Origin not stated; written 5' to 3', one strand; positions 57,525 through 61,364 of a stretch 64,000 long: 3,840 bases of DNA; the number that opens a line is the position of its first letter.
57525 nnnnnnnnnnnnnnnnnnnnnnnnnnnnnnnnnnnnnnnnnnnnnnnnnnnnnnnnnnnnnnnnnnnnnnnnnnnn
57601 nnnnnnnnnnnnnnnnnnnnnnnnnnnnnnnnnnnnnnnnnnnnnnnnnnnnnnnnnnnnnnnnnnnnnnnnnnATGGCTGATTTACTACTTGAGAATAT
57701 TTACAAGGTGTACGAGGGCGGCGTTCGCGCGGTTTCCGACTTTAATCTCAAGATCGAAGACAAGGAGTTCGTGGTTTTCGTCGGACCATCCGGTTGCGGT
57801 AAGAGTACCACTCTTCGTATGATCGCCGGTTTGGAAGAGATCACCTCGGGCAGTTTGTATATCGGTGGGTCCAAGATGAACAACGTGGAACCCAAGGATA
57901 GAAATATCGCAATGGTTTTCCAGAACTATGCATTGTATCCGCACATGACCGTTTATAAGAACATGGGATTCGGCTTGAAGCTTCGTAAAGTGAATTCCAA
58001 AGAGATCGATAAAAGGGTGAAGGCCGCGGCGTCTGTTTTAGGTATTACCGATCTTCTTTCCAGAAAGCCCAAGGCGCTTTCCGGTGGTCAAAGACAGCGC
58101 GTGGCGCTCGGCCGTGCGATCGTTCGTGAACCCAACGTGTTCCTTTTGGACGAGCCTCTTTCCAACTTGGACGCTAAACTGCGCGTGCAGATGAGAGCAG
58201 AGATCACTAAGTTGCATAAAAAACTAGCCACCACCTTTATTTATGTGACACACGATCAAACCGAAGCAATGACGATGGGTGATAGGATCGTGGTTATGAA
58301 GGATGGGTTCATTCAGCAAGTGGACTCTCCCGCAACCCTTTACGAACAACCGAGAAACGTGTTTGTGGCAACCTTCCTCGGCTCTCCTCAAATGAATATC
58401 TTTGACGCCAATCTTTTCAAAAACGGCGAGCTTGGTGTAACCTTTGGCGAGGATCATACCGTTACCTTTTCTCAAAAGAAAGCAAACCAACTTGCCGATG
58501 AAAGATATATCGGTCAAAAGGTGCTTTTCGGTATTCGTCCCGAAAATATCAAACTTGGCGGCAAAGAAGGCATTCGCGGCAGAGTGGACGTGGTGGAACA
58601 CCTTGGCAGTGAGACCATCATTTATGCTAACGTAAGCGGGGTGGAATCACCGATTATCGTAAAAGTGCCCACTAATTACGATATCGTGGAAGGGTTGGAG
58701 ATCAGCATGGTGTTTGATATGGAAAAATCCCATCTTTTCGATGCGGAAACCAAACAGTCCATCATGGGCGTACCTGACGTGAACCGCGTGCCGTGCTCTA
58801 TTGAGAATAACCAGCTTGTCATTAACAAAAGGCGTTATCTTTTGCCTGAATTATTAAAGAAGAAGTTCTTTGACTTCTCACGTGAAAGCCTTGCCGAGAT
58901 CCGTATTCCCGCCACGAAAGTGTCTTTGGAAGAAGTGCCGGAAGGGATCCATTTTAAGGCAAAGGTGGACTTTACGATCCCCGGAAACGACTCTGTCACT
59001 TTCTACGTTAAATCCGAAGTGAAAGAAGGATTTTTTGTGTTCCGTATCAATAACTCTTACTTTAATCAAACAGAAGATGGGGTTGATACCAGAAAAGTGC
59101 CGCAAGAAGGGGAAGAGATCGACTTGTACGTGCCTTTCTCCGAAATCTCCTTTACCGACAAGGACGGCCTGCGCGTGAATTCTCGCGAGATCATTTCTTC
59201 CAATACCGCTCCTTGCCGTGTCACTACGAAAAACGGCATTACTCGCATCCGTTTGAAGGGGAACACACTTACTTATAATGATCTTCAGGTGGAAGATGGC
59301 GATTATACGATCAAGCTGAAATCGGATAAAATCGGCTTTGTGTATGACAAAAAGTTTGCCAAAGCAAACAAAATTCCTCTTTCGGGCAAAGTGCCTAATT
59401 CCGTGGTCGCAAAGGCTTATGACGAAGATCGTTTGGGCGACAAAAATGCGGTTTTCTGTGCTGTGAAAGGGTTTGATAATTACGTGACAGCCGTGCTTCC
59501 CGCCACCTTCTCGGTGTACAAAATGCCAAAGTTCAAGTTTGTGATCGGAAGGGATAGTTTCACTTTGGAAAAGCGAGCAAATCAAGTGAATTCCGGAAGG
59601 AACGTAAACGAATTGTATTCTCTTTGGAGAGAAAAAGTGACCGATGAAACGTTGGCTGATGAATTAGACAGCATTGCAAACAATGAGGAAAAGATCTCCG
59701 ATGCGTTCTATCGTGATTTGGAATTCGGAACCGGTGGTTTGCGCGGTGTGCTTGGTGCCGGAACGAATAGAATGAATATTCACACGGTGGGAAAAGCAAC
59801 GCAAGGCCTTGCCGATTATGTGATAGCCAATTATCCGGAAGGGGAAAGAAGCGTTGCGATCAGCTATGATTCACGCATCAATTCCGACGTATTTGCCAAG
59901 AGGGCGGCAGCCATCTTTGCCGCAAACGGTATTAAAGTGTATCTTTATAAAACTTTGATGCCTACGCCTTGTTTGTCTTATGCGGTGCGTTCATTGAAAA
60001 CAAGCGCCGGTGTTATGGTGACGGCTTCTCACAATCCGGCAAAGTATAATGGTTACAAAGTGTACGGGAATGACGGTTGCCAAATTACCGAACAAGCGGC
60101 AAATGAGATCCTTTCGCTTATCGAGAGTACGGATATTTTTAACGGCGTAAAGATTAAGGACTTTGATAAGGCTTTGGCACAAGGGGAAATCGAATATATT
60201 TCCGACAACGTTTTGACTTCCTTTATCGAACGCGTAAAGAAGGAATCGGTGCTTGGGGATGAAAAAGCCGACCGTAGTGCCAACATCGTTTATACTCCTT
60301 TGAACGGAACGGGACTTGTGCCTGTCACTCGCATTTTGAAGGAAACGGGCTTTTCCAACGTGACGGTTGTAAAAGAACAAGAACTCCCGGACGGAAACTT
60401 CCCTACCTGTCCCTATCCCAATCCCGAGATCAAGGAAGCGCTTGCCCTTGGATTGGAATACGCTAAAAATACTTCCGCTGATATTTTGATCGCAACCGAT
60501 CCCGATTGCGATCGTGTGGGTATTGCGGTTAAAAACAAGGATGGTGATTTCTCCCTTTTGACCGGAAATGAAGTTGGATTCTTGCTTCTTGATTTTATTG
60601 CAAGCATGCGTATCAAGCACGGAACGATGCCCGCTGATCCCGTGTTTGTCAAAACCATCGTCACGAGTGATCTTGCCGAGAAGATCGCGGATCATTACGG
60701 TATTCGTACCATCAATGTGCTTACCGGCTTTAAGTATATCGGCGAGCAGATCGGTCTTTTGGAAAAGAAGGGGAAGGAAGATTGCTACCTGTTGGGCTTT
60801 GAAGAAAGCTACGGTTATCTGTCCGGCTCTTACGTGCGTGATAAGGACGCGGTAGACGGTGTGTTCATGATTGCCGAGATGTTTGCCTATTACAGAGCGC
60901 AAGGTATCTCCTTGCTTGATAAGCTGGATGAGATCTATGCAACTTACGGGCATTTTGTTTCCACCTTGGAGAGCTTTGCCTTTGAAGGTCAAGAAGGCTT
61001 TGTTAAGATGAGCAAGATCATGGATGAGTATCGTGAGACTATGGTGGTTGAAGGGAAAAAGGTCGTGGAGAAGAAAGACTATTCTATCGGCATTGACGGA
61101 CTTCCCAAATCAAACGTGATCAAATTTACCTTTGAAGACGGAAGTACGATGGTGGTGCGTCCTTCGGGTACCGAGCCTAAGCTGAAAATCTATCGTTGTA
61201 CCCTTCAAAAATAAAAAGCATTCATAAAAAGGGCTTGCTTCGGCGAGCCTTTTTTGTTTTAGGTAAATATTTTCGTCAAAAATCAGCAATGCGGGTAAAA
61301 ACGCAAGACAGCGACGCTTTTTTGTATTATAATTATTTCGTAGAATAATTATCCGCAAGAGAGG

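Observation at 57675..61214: ABC sugar-import ATPase (MsmX/MalK type) fused in one frame to a complete phosphohexomutase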

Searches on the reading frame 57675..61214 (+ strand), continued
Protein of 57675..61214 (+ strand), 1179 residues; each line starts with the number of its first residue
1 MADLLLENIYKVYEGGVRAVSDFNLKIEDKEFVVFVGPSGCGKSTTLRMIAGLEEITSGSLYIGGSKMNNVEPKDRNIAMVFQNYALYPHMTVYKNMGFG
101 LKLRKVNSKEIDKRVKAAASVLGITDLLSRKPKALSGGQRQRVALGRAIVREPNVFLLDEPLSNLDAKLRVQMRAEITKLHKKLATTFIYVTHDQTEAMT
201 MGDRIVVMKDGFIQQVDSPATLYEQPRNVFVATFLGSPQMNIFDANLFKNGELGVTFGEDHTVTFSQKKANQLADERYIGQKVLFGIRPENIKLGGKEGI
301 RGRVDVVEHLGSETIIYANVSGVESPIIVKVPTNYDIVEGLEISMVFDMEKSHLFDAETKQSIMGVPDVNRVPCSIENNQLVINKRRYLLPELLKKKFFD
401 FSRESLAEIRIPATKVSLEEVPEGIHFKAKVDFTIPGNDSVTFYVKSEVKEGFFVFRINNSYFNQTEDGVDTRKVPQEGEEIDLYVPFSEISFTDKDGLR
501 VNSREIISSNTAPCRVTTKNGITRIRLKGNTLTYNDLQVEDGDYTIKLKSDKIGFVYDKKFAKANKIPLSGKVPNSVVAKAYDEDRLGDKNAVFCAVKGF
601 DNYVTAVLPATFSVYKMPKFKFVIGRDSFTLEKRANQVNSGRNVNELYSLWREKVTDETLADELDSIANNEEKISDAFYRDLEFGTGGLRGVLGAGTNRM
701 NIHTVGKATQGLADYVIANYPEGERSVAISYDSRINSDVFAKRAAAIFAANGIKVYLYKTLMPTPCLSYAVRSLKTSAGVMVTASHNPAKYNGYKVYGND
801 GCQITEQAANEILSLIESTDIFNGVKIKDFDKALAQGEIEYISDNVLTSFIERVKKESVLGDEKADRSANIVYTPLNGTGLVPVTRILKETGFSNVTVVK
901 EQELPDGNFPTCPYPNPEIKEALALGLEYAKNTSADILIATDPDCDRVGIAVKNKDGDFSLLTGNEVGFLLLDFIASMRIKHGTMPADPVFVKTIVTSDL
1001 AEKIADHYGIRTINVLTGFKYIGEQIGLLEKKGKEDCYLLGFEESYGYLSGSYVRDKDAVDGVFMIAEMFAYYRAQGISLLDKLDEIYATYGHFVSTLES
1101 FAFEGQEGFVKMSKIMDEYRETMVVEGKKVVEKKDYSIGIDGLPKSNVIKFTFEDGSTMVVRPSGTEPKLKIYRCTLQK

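Call 72: search_protein_families(library=pfam, proteins=[P0298, P0316, P0323, P0370, P0334, P0296, P0319, P0353, P0385], max_evalue=0.00001)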
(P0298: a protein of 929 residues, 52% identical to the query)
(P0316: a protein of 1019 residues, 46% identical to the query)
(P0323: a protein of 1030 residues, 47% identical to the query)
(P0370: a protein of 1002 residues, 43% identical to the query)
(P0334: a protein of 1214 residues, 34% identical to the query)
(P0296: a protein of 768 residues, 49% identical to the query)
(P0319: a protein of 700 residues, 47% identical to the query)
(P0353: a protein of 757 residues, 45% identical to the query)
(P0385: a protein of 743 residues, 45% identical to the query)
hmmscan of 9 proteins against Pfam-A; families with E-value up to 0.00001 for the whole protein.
P0298 (929 aa): 5 families
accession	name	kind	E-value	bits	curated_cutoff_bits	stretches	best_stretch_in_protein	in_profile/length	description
PF02878.22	PGM_PMM_I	-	5.3e-41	140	22.5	1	378-514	3-134/138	Phosphoglucomutase/phosphomannomutase, alpha/beta/alpha domain I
PF02879.22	PGM_PMM_II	-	9.5e-19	68.3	29.3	1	559-665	1-99/103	Phosphoglucomutase/phosphomannomutase, alpha/beta/alpha domain II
PF02880.22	PGM_PMM_III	-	3.1e-15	56.7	20.7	1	677-787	2-101/115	Phosphoglucomutase/phosphomannomutase, alpha/beta/alpha domain III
PF00288.32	GHMP_kinases_N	-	3e-12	47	22.3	1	7-64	1-54/87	GHMP kinases N terminal domain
PF00408.26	PGM_PMM_IV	-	8.9e-07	29.3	23.1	1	860-900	21-50/68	Phosphoglucomutase/phosphomannomutase, C-terminal domain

P0316 (1019 aa): 4 families
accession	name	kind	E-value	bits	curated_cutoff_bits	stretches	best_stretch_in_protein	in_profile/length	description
PF02878.22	PGM_PMM_I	-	1.1e-39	135.7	22.5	1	486-625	3-135/138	Phosphoglucomutase/phosphomannomutase, alpha/beta/alpha domain I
PF00483.29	NTP_transferase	-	8.4e-28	98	21.2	1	11-279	3-243/245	Nucleotidyl transferase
PF02879.22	PGM_PMM_II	-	3.2e-23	82.7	29.3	1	661-757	8-100/103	Phosphoglucomutase/phosphomannomutase, alpha/beta/alpha domain II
PF02880.22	PGM_PMM_III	-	2e-16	60.6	20.7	1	768-888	2-108/115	Phosphoglucomutase/phosphomannomutase, alpha/beta/alpha domain III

P0323 (1030 aa): 4 families
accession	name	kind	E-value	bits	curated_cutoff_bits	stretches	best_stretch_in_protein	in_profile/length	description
PF02878.22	PGM_PMM_I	-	9.5e-41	139.2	22.5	1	509-645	3-132/138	Phosphoglucomutase/phosphomannomutase, alpha/beta/alpha domain I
PF02879.22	PGM_PMM_II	-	8e-23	81.4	29.3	1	670-776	2-101/103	Phosphoglucomutase/phosphomannomutase, alpha/beta/alpha domain II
PF02880.22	PGM_PMM_III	-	5.1e-21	75.4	20.7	1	784-912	2-112/115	Phosphoglucomutase/phosphomannomutase, alpha/beta/alpha domain III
PF00408.26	PGM_PMM_IV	-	9.4e-08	32.5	23.1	1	966-1003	21-50/68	Phosphoglucomutase/phosphomannomutase, C-terminal domain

P0370 (1002 aa): 5 families
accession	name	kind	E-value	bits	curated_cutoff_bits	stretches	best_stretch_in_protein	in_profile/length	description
PF01704.24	UDPGP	-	1.2e-44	153.1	22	1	50-393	6-337/413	UTP--glucose-1-phosphate uridylyltransferase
PF02878.22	PGM_PMM_I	-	3.1e-42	144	22.5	1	456-590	3-133/138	Phosphoglucomutase/phosphomannomutase, alpha/beta/alpha domain I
PF02880.22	PGM_PMM_III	-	5.7e-21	75.2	20.7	1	738-860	2-111/115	Phosphoglucomutase/phosphomannomutase, alpha/beta/alpha domain III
PF02879.22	PGM_PMM_II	-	1.2e-18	68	29.3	1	637-729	15-101/103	Phosphoglucomutase/phosphomannomutase, alpha/beta/alpha domain II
PF00408.26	PGM_PMM_IV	-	2.6e-07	31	23.1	1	937-967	28-56/68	Phosphoglucomutase/phosphomannomutase, C-terminal domain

P0334 (1214 aa): 3 families
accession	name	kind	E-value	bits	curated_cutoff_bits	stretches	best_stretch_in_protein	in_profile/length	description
PF02878.22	PGM_PMM_I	-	3.9e-70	234.4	22.5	2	48-186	2-134/138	Phosphoglucomutase/phosphomannomutase, alpha/beta/alpha domain I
PF02879.22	PGM_PMM_II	-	1.7e-38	131.8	29.3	2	227-322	13-101/103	Phosphoglucomutase/phosphomannomutase, alpha/beta/alpha domain II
PF02880.22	PGM_PMM_III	-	8.1e-15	55.4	20.7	1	946-1052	2-98/115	Phosphoglucomutase/phosphomannomutase, alpha/beta/alpha domain III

P0296 (768 aa): 5 families
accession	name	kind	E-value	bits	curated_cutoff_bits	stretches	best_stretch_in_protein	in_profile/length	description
PF02878.22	PGM_PMM_I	-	6.6e-37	126.7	22.5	1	40-173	3-134/138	Phosphoglucomutase/phosphomannomutase, alpha/beta/alpha domain I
PF02879.22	PGM_PMM_II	-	1.1e-24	87.3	29.3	1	213-302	17-102/103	Phosphoglucomutase/phosphomannomutase, alpha/beta/alpha domain II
PF02880.22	PGM_PMM_III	-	1.3e-19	70.8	20.7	1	311-437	2-114/115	Phosphoglucomutase/phosphomannomutase, alpha/beta/alpha domain III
PF12822.12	ECF_trnsprt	-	5.1e-12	46.6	30.7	1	582-728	4-155/169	ECF transporter, substrate-specific component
PF00408.26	PGM_PMM_IV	-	2.3e-07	31.2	23.1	1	488-534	21-59/68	Phosphoglucomutase/phosphomannomutase, C-terminal domain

P0319 (700 aa): 4 families
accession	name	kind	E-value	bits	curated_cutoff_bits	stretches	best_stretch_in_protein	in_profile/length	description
PF02878.22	PGM_PMM_I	-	2.3e-44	150.9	22.5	1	154-293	3-136/138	Phosphoglucomutase/phosphomannomutase, alpha/beta/alpha domain I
PF02879.22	PGM_PMM_II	-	1.6e-23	83.6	29.3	1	335-425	13-99/103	Phosphoglucomutase/phosphomannomutase, alpha/beta/alpha domain II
PF02880.22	PGM_PMM_III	-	1.8e-20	73.6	20.7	1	438-553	2-107/115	Phosphoglucomutase/phosphomannomutase, alpha/beta/alpha domain III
PF00408.26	PGM_PMM_IV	-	3.1e-07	30.8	23.1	1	632-668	22-56/68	Phosphoglucomutase/phosphomannomutase, C-terminal domain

P0353 (757 aa): 4 families
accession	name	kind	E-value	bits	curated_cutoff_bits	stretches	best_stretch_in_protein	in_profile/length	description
PF02878.22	PGM_PMM_I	-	2.6e-41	141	22.5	1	227-360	4-133/138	Phosphoglucomutase/phosphomannomutase, alpha/beta/alpha domain I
PF02879.22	PGM_PMM_II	-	4.3e-24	85.5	29.3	1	391-495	2-99/103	Phosphoglucomutase/phosphomannomutase, alpha/beta/alpha domain II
PF02880.22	PGM_PMM_III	-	6.5e-22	78.3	20.7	1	508-635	2-115/115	Phosphoglucomutase/phosphomannomutase, alpha/beta/alpha domain III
PF09335.16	VTT_dom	-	1.5e-09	38.8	33.9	1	2-122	7-122/123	VTT domain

P0385 (743 aa): 5 families
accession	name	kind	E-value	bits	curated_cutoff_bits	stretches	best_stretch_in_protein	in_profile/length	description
PF02878.22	PGM_PMM_I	-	8.5e-38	129.6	22.5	1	216-355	3-131/138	Phosphoglucomutase/phosphomannomutase, alpha/beta/alpha domain I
PF01050.24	MannoseP_isomer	-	2.4e-31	108.7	23.6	1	1-87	30-116/116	Mannose-6-phosphate isomerase C-terminal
PF02879.22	PGM_PMM_II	-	2.2e-25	89.6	29.3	1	388-492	2-102/103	Phosphoglucomutase/phosphomannomutase, alpha/beta/alpha domain II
PF02880.22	PGM_PMM_III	-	4.4e-21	75.6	20.7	1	500-612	2-104/115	Phosphoglucomutase/phosphomannomutase, alpha/beta/alpha domain III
PF07883.17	Cupin_2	-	1.3e-15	57.3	27.2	1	4-71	3-69/70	Cupin domain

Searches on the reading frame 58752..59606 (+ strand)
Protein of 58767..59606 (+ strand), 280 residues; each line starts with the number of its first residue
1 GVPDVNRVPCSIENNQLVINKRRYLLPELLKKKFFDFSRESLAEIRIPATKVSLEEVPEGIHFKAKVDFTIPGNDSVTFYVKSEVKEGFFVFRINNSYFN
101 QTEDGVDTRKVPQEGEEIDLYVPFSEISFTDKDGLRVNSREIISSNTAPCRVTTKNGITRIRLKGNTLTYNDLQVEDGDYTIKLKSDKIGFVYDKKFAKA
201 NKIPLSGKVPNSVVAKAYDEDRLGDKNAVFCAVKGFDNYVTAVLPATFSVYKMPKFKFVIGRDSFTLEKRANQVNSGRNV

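Call 16: search_protein_families(library=pfam, proteins=[window:58767-59606:+], max_evalue=0.1)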
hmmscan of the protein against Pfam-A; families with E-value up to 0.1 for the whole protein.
window:58767-59606:+ (280 aa): 0 families
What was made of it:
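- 58767..59165 (+): Regulatory module 2 (aa 365-497): a degenerate duplicate of module 1 with no Pfam hit. Pfam finds nothing (call 16).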

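Call 23: find_related_loci(query=A3, collection=genome_contigs, flank=4000)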
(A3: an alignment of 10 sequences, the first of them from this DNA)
Query A3 (281 aa) in genome_contigs; peptide patterns used: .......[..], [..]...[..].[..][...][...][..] (x = any residue, [..] = any of these).
299 stretches matched a pattern; 46 encode a relative of the query (tblastn E <= 1e-3); 46 distinct loci.
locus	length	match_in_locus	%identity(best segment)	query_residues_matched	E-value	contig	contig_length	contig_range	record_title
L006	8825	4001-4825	66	1-272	3e-119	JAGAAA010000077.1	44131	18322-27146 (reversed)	MAG: Clostridia bacterium isolate RGIG8253 Water_buffalos_Rumen-5__c1056996, whole genome shotgun sequence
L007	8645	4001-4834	65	1-275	3e-117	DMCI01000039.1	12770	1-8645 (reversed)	MAG TPA_asm: Clostridiales bacterium isolate UBA10307 contig_82409, whole genome shotgun sequence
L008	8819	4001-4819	62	2-275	1e-108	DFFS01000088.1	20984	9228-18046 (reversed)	MAG TPA_asm: Christensenella sp. UBA3770 UBA3770_contig_30079, whole genome shotgun sequence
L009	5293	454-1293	60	1-275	1e-108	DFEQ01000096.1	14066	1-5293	MAG TPA_asm: Christensenella sp. UBA3798 UBA3798_contig_118696, whole genome shotgun sequence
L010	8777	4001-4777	55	1-273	2e-97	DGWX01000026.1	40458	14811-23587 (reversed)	MAG TPA_asm: Christensenella sp. UBA4247 UBA4247_contig_17948, whole genome shotgun sequence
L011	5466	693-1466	56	1-272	1e-93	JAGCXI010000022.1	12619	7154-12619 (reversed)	MAG: Clostridia bacterium isolate RGIG10208 Yak_Rumen-5__c531149, whole genome shotgun sequence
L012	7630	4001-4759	50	1-274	9e-85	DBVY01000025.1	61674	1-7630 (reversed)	MAG TPA_asm: Christensenella sp. UBA1252 UBA1252_contig_133391, whole genome shotgun sequence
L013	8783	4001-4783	45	1-272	9e-67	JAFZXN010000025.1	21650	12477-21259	MAG: Clostridia bacterium isolate RGIG8188 Water_buffalos_Rumen-3__c520941, whole genome shotgun sequence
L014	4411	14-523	55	95-275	1e-57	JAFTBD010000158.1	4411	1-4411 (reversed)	MAG: Clostridia bacterium isolate RGIG3658 Goat_Rumen.Co__c2902465, whole genome shotgun sequence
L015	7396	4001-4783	36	1-273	1e-54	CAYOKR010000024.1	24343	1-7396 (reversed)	MAG TPA_asm: uncultured Oscillospiraceae bacterium isolate SRP225648_co1_933 genome assembly, contig: NODE_4639_length_2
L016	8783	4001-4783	39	1-273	5e-54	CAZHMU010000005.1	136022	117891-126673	MAG TPA_asm: uncultured Oscillospiraceae bacterium isolate SRP315200_co1_554 genome assembly, contig: NODE_23_length_136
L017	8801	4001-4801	38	2-273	4e-49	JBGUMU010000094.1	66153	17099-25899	MAG: Bacilli bacterium isolate ruminal_MAG_226 ruminal_MAG_226_contig_0094, whole genome shotgun sequence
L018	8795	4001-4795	34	1-275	6e-44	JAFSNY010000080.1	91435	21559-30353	MAG: Bacilli bacterium isolate RGIG3315 Goat_Reticulum-5__c664370, whole genome shotgun sequence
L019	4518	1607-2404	33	2-272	2e-43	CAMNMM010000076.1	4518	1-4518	MAG: uncultured Bacillales bacterium isolate SRR873597_bin.171_metaWRAP_v1.3_MAG genome assembly, contig: NODE.59793_len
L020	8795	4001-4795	32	1-275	4e-43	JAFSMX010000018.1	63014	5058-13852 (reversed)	MAG: Bacilli bacterium isolate RGIG3288 Goat_Reticulum-4__c216514, whole genome shotgun sequence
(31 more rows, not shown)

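Call 37: predict_structure(alignment_id=A3)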
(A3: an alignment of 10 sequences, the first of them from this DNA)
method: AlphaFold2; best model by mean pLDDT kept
length: 281 residues; sequences in the alignment: 10
mean_pLDDT: 88.5   pTM: 0.77
mean pLDDT of the five models: 88.5, 88.1, 87.5, 86.7, 86.1
residues with pLDDT >= 90: 184; 70-90: 73; 50-70: 16; < 50: 8
segments of 3 or more residues with pLDDT < 50: 1-4, 278-281
pLDDT, mean of each block of 10 residues (from residue 1): 62 93 93 93 90 95 94 93 93 92 77 83 96 92 90 96 94 93 96 87 74 78 91 93 92 87 93 74 35
secondary structure, 60 per line:
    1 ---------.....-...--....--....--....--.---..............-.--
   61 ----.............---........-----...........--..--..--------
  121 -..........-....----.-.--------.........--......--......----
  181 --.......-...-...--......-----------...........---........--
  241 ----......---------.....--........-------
elements in order: E10-14 E16-18 E21-24 E27-30 H33-36 H43-46 E47-53 E65-77 E81-88 E94-100 H101-104 E122-128 E133-136 E152-160 E163-168 E171-176 E183-189 E195-197 H200-205 E217-227 E231-238 E245-250 E260-264 E270-274
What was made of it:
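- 58767..59165 (+): The AF2 model is all-beta with pLDDT 88.5 (call 37).
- On TOBE / MalK regulatory-domain fold (for the 270-residue middle): The model has pLDDT 88.5 and pTM 0.77 (call 37).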

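Call 39: fold_search(model_id=the predicted structure, library=pdb)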
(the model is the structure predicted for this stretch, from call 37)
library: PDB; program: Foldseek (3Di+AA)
matches with E <= 10: 785; with E <= 0.001: 20
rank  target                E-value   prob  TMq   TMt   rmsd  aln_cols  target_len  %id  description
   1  1b9m_A                5.6e-05  1.00  0.35  0.38   4.7       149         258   13  REGULATOR FROM ESCHERICHIA COLI (released 2000-03-15)
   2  1h9m_A                7.5e-05  1.00  0.28  0.51  21.7       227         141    8  Two crystal structures of the cytoplasmic molybdate-binding protein ModG suggest a novel cooperative binding mechanism (released 2001-05-11)
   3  2d62                  1.4e-04  1.00  0.35  0.27   3.8       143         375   17  Crystal structure of multiple sugar binding transport ATP-binding protein (released 2006-05-08)
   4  1h9s_A                1.5e-04  1.00  0.32  0.58   5.1       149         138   13  Molybdate bound complex of Dimop domain of ModE from E.coli (released 2001-06-19)
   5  6yir                  1.7e-04  1.00  0.35  0.28   3.3       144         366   16  Crystal structure of Bacillus subtilis MsmX ATPase (released 2020-11-18)
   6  1h9r_A                1.7e-04  1.00  0.34  0.62   4.9       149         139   13  Tungstate bound complex Dimop domain of ModE from E.coli (released 2001-06-19)
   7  1h9s_B                1.8e-04  1.00  0.32  0.59   5.3       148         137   13  Molybdate bound complex of Dimop domain of ModE from E.coli (released 2001-06-19)
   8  1o7l_C                1.9e-04  1.00  0.34  0.37   6.5       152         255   14  Molybdate-activated form of ModE from Escherichia coli (released 2003-02-20)
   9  3d31_A                2.0e-04  1.00  0.33  0.27   3.8       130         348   15  ModBC from Methanosarcina acetivorans (released 2008-06-10)
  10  1b9n_A                2.1e-04  1.00  0.35  0.37   5.1       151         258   14  REGULATOR FROM ESCHERICHIA COLI (released 2000-03-15)
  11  1b9n_B                2.1e-04  1.00  0.35  0.39   5.3       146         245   14  REGULATOR FROM ESCHERICHIA COLI (released 2000-03-15)
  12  1o7l_D                2.7e-04  1.00  0.32  0.35   6.7       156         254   13  Molybdate-activated form of ModE from Escherichia coli (released 2003-02-20)
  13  1o7l_B                3.5e-04  1.00  0.32  0.35   5.2       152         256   12  Molybdate-activated form of ModE from Escherichia coli (released 2003-02-20)
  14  1h9k                  3.7e-04  1.00  0.34  0.59   4.7       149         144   13  Two crystal structures of the cytoplasmic molybdate-binding protein ModG suggest a novel cooperative binding mechanism a (released 2001-05-11)
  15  1h9j                  3.9e-04  1.00  0.34  0.60   4.6       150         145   14  Two crystal structures of the cytoplasmic molybdate-binding protein ModG suggest a novel cooperative binding mechanism a (released 2001-05-11)
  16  1b9m_B                4.1e-04  1.00  0.34  0.38   5.7       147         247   15  REGULATOR FROM ESCHERICHIA COLI (released 2000-03-15)
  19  1g29_1                7.0e-04  1.00  0.36  0.28   3.4       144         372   14  MALK (released 2000-12-06)
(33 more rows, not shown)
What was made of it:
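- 58767..59165 (+): Foldseek matches ModE, ModG, MsmX and MalK (call 39).
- On TOBE / MalK regulatory-domain fold (for the 270-residue middle): Foldseek matches ModE 1b9m, ModG 1h9m, MsmX 6yir and MalK 1g29 with E 6e-5 to 7e-4, each spanning about 145 columns, or half the query (call 39).
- Closest known: C-terminal regulatory domains of ABC importer ATPases that mediate trans-inhibition. Same: ModBC 3d31 is among the fold matches (call 39).
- The extension model has pLDDT 88.5 and matches TOBE/MalK domains (calls 37, 39).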
